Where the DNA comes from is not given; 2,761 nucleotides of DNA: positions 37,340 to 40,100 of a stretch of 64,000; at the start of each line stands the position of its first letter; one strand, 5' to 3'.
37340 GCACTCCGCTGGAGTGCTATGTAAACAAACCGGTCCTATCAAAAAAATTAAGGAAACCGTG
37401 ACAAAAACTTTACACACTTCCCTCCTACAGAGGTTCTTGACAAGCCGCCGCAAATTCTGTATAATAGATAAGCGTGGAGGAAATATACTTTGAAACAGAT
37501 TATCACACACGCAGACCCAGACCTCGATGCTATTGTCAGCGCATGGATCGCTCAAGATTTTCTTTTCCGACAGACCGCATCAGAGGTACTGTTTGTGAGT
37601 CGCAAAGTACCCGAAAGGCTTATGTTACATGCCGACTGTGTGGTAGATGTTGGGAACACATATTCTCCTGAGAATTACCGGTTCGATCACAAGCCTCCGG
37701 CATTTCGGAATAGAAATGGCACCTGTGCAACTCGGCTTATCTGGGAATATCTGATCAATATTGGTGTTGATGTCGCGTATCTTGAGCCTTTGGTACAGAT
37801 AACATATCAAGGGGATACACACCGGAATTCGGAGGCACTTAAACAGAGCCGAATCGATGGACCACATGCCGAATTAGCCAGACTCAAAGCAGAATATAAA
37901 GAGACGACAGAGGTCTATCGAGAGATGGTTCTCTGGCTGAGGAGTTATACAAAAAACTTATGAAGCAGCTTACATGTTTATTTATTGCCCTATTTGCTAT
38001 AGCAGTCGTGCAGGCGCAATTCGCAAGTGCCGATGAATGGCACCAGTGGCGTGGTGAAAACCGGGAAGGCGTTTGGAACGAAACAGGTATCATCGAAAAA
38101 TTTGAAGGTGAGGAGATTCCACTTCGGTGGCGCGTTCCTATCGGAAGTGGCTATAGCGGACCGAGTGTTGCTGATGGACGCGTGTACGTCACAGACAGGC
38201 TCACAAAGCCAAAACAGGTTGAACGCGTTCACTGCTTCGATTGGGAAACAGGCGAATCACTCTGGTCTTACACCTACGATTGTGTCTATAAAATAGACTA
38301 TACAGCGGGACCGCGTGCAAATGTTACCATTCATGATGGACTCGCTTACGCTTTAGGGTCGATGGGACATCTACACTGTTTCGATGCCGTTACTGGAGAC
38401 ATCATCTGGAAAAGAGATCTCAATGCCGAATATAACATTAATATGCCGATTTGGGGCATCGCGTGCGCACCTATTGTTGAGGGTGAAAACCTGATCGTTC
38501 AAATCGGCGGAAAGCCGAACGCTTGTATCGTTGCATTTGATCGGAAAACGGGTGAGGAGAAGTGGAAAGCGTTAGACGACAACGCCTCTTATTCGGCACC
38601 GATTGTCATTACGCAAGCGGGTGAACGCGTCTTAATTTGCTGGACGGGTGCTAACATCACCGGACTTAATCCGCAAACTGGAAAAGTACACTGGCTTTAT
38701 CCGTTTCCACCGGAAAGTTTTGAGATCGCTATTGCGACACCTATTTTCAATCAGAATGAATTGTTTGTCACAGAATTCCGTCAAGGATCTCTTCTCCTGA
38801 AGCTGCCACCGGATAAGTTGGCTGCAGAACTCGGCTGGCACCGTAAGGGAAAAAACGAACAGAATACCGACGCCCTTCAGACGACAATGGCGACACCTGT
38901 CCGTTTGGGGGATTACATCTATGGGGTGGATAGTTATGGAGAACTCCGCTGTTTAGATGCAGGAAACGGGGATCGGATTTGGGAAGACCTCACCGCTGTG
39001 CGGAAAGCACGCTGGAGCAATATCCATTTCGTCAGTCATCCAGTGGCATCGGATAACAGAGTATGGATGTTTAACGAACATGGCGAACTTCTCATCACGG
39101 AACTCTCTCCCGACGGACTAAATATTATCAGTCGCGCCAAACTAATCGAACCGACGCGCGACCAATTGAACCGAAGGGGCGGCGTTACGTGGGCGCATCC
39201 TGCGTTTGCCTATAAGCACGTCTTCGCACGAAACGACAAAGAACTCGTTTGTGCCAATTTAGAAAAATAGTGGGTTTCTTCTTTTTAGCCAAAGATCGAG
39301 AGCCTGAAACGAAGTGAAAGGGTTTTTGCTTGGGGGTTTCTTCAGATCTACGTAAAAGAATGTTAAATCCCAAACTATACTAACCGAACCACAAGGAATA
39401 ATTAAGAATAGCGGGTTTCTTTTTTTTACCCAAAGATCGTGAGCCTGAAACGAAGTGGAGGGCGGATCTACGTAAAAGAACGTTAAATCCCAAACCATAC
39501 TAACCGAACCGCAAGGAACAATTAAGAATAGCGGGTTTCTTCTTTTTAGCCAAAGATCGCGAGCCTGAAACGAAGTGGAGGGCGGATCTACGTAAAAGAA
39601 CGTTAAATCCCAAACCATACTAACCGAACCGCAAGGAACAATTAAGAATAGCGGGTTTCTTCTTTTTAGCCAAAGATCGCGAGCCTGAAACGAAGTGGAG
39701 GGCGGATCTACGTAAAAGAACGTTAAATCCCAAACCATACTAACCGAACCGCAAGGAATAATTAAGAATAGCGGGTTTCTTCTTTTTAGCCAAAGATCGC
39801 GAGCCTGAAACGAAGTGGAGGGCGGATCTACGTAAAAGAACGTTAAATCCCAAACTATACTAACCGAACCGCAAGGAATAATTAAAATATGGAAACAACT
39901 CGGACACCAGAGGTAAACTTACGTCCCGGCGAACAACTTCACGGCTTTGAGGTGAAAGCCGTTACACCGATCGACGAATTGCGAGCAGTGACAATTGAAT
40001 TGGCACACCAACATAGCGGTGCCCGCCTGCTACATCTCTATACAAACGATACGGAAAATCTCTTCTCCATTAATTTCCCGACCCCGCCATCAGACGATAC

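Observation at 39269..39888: Five tandem ~120-bp repeats occupy the entire intergenic region and abut the M16 peptidase start codon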

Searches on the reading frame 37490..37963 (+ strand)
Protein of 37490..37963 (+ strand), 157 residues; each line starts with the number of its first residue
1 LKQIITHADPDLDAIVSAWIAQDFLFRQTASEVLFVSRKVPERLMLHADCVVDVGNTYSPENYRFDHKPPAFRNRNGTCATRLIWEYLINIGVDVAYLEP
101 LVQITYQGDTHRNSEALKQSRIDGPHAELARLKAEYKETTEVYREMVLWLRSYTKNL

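Call 75: find_encoding_contigs(protein=window:37490-37963:+, flank=4000, max_places=10)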
Protein window:37490-37963:+ (157 aa): 1 contig read that carries it; 1 place shown.
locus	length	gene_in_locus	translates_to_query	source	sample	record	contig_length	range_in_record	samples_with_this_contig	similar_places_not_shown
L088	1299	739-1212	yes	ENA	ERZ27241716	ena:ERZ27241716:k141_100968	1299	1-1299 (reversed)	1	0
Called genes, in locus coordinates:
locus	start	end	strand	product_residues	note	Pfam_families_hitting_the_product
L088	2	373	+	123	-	?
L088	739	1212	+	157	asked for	-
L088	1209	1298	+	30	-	?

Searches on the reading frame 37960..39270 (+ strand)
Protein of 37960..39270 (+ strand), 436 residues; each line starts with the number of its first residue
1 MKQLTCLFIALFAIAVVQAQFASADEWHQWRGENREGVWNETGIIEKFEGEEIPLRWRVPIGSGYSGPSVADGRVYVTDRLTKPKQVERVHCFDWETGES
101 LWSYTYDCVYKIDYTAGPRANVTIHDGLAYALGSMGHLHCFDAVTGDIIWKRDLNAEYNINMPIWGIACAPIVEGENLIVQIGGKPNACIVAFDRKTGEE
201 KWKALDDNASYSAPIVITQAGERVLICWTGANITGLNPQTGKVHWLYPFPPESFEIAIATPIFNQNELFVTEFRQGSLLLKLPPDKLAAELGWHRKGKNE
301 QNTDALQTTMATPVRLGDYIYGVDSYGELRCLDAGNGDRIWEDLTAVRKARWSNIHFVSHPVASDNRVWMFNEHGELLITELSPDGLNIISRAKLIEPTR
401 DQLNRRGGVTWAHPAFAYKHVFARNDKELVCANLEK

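Call 15: search_protein_families(library=pfam, proteins=[window:37960-39270:+])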
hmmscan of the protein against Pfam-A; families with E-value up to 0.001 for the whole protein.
window:37960-39270:+ (436 aa): 3 families
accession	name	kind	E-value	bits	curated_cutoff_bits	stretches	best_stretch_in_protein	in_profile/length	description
PF13360.13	PQQ_2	-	8e-29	101.4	27.6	1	88-342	3-232/233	Outer membrane protein assembly factor BamB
PF01011.28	PQQ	-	6e-11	42.2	26.7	0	127-220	488-590/595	Glucose/ethanol/alcohol dehydrogenase, beta-propeller domain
PF13570.13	Beta-prop_ACSF4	-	9.8e-11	42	133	1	89-269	30-189/329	Beta-alanine-activating enzyme, beta-propeller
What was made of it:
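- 37960..39270 (+): PQQ_2 beta-propeller gene (436 aa); the AG of its TAG stop codon is the left breakpoint of the repeat unit. Pfam PF13360, E 8e-29 (call 15).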

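Call 76: find_encoding_contigs(protein=window:37960-39270:+, flank=3000, max_places=10)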
Protein window:37960-39270:+ (436 aa): 1 contig read that carries it; 1 place shown.
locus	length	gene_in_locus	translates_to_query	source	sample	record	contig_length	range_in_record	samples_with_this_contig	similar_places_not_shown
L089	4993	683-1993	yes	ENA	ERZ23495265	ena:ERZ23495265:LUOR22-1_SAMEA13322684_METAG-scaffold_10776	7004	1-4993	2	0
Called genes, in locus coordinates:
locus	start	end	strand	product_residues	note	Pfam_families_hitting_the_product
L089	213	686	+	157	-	-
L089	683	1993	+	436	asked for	PF01011:PQQ (faint), PF13360:PQQ_2, PF13570:Beta-prop_ACSF4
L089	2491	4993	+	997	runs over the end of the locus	PF00675:Peptidase_M16 (weak), PF05193:Peptidase_M16_C, PF08367:M16C_assoc, PF22516:PreP_C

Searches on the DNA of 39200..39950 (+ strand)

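Call 54: search_rna_families(source=window, start=39200, end=39950, threshold=evalue, max_evalue=10)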
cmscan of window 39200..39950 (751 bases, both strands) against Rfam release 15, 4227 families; matches with E-value up to 10: 2.
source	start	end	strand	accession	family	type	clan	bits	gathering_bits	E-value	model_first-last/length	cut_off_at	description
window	39703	39787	+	RF03146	RAGATH-9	Gene; sRNA;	-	14.9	75.2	7.8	1-173/173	no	RAGATH-9 RNA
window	39854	39939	+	RF02421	Bp1_684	Gene; sRNA;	-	13.4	44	3.6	1-113/113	no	Burkholderia sRNA Bp1_Cand684_SIPHT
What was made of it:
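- On Structured cis-regulatory RNA / riboswitch (tandem): Only chance-level hits, E 3.6 and 7.8, in the array (call 54).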

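Call 69: build_rna_model(alignment_id=A4, structure=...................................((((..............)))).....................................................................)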
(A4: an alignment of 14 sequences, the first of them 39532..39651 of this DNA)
Model R1 built from alignment A4 (14 sequences, 126 columns); structure: as given.
model positions 113; base pairs 4; branch points 0; effective number of sequences 2.92; information 0.59 bits per position. Calibrated on 0.2 Mb of random sequence (short: E-values are rough).
structure used (alignment columns):
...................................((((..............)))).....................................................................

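Call 70: search_with_rna_model(model_id=R1, sources=[window, L001, L002, L003, L004, L005, L006, L007, L008, L009, L010, L011, L012, L013, L014, L015, L016, L017, L018, L019, L020, L021, L022, L023, L024, L025, L026, L027, L028, L029, L030, L031, L032, L033, L034, L035, L036, L037, L038, L039, L040, L041, L042, L043, L044, L045, L046, L047, L048, L049, L050, L051, L052, L053, L054, L055, L056, L057, L058, L059, L060, L061, L062, L063, L064, L065, L066, L067, L068, L069, L070, L071, L072, L073, L074, L075, L076, L077, L078, L079, L080, L081, L082, L083, L084, L085, L086], max_evalue=1, make_alignment=true)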
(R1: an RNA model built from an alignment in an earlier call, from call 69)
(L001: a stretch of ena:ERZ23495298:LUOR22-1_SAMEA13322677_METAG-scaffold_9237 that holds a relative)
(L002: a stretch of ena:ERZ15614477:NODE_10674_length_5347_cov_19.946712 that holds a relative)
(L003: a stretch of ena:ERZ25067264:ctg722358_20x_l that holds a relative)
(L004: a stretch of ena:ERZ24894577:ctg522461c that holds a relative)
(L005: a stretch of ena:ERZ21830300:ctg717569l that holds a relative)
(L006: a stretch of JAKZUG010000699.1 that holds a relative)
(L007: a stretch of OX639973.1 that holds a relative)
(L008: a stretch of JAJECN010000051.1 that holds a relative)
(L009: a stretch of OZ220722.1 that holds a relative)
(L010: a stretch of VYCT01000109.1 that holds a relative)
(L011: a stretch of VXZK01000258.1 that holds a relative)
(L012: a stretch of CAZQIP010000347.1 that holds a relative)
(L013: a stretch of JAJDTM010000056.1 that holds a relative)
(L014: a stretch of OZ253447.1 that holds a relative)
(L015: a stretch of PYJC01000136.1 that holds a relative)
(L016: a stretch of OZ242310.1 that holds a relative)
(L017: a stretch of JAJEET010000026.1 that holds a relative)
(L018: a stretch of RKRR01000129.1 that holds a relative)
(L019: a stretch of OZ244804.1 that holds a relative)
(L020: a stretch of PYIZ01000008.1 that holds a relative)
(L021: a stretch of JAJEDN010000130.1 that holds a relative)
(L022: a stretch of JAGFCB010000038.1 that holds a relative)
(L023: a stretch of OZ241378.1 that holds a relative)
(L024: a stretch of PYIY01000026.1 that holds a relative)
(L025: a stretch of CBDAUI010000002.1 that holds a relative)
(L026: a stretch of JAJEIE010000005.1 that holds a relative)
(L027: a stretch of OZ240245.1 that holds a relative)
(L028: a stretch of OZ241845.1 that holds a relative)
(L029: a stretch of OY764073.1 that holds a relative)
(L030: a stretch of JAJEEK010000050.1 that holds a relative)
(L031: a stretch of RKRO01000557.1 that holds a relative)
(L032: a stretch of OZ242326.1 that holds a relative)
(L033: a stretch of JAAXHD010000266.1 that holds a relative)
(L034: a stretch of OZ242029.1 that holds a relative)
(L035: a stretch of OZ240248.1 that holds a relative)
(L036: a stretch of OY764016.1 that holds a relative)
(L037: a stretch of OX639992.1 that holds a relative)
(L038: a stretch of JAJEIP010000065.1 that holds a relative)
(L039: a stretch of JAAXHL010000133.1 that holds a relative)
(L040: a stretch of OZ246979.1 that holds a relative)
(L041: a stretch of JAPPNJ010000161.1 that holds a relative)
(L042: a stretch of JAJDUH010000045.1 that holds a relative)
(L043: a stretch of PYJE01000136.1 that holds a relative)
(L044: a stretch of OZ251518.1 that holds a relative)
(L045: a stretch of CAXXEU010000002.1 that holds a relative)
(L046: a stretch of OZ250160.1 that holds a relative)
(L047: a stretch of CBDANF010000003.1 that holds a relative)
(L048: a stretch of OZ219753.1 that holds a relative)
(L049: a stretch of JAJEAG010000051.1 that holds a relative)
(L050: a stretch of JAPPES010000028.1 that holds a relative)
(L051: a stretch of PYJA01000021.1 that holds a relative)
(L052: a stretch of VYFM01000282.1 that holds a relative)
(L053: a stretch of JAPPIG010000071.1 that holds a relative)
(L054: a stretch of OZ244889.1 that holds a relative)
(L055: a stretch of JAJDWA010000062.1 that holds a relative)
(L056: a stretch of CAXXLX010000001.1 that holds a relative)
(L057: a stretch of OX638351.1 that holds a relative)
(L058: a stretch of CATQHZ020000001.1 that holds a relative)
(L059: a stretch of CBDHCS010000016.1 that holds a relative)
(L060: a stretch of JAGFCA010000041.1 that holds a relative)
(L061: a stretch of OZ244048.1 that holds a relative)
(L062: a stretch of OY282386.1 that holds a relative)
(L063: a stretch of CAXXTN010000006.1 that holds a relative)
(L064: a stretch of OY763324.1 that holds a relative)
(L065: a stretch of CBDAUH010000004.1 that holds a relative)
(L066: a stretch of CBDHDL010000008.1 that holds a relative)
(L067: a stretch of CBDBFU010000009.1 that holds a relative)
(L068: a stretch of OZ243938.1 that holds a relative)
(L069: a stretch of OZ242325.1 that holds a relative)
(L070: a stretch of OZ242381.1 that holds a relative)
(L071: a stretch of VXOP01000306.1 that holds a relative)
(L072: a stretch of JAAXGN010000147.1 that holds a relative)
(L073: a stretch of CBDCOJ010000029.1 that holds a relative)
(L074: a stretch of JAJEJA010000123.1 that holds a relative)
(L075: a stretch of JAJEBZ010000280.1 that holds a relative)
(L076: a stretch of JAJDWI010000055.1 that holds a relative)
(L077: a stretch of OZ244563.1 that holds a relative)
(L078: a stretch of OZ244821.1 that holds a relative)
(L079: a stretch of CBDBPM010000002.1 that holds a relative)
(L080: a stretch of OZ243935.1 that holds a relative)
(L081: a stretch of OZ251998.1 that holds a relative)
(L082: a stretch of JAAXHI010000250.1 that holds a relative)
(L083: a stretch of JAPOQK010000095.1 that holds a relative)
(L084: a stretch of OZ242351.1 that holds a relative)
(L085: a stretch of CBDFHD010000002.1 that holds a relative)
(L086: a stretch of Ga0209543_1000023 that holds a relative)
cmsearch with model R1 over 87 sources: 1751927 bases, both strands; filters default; matches with E-value up to 1: 26.
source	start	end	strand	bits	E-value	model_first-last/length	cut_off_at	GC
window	39776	39888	+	130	1.8e-23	1-113/113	no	0.4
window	39656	39768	+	129.2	2.6e-23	1-113/113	no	0.42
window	39536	39648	+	128.5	3.8e-23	1-113/113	no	0.42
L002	407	519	+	128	4.7e-23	1-113/113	no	0.41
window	39416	39528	+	127.5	6e-23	1-113/113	no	0.41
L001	2553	2665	+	126.6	9.5e-23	1-113/113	no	0.4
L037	9873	9985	+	121.9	9.4e-22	1-113/113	no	0.43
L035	9887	9999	+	121.7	1e-21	1-113/113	no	0.45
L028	9891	9999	+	106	2.1e-18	1-113/113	no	0.4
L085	9868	9979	+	104.9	3.7e-18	1-113/113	no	0.42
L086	4550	4661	-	103.7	6.5e-18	1-113/113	no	0.42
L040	9904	10016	+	89.2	7.4e-15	1-113/113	no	0.39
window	39275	39408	+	87.5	1.7e-14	1-113/113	no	0.37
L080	9904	10016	+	86.3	3e-14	1-113/113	no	0.4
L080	15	121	+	75.9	4.8e-12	1-113/113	no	0.49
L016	9870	9999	+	73.3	1.7e-11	1-113/113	no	0.4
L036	9862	10000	+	71.6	4e-11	1-113/113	no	0.42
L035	9771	9882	+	63.3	2.2e-09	1-113/113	no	0.48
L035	7724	7861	+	57.7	3.4e-08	1-113/113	no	0.44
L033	3190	3330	+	55.5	9.8e-08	1-113/113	no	0.43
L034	9857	10000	+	52.1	5.3e-07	1-113/113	no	0.43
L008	9911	10000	+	48.5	3e-06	1-113/113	no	0.33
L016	9788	9868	+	45.3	1.4e-05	1-113/113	no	0.37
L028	9810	9889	+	40.6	0.00014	1-113/113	no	0.36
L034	7977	8069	+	28.7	0.047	1-113/113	no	0.42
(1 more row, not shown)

Alignment A5: 26 matches aligned to the model, 158 columns, each read 5' to 3' on its own strand. Consensus structure (alignment columns), stored with it:
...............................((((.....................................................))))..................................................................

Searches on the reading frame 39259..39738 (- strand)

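Call 15: search_protein_families(library=pfam, proteins=[window:39259-39738:-])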
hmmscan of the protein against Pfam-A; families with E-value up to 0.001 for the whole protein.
window:39259-39738:- (159 aa): 1 family
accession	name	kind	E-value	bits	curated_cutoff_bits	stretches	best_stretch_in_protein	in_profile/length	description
PF17801.7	Melibiase_C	-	9.4e-05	22.9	22.9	0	52-67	35-51/71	Alpha galactosidase C-terminal beta sandwich domain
